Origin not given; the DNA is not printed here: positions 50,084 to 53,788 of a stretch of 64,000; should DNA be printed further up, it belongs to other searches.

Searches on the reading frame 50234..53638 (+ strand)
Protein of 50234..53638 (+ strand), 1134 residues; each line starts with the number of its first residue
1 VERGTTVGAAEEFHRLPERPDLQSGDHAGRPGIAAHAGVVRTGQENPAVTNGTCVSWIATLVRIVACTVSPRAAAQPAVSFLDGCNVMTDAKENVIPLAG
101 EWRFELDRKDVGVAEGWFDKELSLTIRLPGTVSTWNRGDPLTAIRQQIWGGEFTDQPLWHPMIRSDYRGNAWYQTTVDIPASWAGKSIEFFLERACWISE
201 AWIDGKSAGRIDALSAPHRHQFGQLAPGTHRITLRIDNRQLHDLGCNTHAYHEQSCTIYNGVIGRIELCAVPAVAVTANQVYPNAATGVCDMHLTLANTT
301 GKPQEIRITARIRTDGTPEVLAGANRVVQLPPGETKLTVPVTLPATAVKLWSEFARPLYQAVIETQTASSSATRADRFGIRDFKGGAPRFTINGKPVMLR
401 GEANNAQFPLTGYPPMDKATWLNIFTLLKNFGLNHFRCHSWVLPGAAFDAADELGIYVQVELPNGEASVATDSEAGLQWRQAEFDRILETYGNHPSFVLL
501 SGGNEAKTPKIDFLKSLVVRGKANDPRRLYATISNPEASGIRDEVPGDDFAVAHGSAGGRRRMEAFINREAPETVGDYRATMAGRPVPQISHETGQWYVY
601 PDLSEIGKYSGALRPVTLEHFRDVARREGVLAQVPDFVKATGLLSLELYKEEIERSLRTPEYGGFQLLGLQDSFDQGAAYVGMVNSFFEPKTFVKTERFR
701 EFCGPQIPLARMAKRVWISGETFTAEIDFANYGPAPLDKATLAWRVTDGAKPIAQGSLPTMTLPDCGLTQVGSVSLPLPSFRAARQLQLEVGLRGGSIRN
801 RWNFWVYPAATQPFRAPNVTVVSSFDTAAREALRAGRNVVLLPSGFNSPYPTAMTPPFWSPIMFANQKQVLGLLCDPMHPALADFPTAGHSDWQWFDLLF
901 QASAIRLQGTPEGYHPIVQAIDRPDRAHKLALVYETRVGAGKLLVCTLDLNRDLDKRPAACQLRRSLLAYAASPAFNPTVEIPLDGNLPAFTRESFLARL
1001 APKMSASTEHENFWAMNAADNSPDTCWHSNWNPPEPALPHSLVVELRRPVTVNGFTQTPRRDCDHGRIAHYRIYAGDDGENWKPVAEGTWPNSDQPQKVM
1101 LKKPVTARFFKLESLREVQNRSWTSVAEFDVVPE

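Call 57: search_protein_families(library=pfam, proteins=[window:50234-53638:+], max_evalue=0.001)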
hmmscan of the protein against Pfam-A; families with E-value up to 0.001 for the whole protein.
window:50234-53638:+ (1134 aa): 5 families
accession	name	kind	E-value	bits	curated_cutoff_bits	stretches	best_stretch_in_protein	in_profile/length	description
PF00754.31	F5_F8_type_C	-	6.7e-23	81.6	28.2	1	1004-1129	2-127/127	F5/8 type C domain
PF22633.2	F5_F8_type_C_2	-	1.3e-12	48.6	27.8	1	1017-1111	1-90/91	NedA-like, galactose-binding domain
PF02837.24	Glyco_hydro_2_N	-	7.4e-09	36.2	28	1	98-210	4-106/169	Glycosyl hydrolases family 2, sugar binding domain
PF02836.23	Glyco_hydro_2_C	-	3.6e-08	33.4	21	1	389-535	7-163/302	Glycosyl hydrolases family 2, TIM barrel domain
PF00703.27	Glyco_hydro_2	-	3.2e-05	25.1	23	1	281-381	8-109/109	Glycosyl hydrolases family 2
